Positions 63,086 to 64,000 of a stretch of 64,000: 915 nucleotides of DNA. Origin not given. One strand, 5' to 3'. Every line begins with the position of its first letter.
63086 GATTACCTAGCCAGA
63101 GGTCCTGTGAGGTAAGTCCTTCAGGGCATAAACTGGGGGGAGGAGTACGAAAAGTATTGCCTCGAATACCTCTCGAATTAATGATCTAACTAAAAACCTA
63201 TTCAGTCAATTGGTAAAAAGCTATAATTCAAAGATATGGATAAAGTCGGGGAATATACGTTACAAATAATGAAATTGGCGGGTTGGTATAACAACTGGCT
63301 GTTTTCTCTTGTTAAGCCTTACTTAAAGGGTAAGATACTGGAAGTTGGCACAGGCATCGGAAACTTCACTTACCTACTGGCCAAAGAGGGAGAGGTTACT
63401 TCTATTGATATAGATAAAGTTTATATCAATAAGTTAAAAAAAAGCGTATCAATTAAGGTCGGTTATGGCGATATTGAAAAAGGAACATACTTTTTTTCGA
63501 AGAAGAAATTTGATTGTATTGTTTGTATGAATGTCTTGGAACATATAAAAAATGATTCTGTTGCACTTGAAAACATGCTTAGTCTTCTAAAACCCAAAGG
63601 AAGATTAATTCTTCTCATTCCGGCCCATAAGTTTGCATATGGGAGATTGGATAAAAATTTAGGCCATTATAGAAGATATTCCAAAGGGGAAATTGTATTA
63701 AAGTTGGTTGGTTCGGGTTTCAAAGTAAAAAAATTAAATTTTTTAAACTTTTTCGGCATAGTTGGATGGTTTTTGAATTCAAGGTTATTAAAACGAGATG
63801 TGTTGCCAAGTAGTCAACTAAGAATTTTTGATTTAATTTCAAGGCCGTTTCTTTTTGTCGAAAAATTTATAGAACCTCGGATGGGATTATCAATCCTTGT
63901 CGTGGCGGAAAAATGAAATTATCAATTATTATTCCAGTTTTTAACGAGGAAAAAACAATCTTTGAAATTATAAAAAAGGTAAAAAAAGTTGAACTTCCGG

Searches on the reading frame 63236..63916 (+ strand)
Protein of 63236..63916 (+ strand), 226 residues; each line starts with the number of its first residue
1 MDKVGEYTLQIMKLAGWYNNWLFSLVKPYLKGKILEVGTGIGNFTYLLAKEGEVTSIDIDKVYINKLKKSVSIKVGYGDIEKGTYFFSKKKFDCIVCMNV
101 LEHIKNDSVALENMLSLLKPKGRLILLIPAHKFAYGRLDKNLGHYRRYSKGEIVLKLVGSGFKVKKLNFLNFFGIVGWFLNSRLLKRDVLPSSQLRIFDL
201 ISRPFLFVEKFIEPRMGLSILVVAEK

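Call 60: find_encoding_contigs(protein=window:63236-63916:+, flank=10000, max_places=1)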
Protein window:63236-63916:+ (226 aa): 23 contigs read that carry it; 1 place shown.
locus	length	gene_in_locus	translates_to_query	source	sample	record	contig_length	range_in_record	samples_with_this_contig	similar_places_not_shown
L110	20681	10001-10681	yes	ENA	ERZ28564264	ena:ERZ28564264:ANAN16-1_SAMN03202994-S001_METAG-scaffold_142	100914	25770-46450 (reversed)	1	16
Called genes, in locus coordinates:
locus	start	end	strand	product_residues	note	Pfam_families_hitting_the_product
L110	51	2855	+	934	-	-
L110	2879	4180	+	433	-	PF01943:Polysacc_synt, PF13440:Polysacc_synt_3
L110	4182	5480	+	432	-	-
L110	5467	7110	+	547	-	PF13231:PMT_2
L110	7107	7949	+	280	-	PF00535:Glycos_transf_2, PF13641:Glyco_tranf_2_3 (weak)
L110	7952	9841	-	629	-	PF13522:GATase_6, PF12481:DUF3700 (weak), PF13537:GATase_7, PF00733:Asn_synthase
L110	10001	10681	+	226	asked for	PF05219:DREV (weak), PF07021:MetW (weak), PF13489:Methyltransf_23, PF05401:NodS (weak), PF08241:Methyltransf_11, PF08242:Methyltransf_12, PF13649:Methyltransf_25, PF13847:Methyltransf_31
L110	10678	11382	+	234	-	PF00535:Glycos_transf_2, PF10111:Glyco_tranf_2_2 (weak), PF13641:Glyco_tranf_2_3 (weak)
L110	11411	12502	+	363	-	PF13439:Glyco_transf_4, PF20706:GT4-conflict (weak), PF00534:Glycos_transf_1, PF13692:Glyco_trans_1_4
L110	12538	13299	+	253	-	PF00535:Glycos_transf_2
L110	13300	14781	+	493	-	PF13231:PMT_2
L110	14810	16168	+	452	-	PF13231:PMT_2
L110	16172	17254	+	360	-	PF13439:Glyco_transf_4, PF00534:Glycos_transf_1, PF13692:Glyco_trans_1_4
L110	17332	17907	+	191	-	PF01928:CYTH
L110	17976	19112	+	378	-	PF13439:Glyco_transf_4, PF00982:Glyco_transf_20 (faint), PF20706:GT4-conflict, PF00534:Glycos_transf_1, PF13692:Glyco_trans_1_4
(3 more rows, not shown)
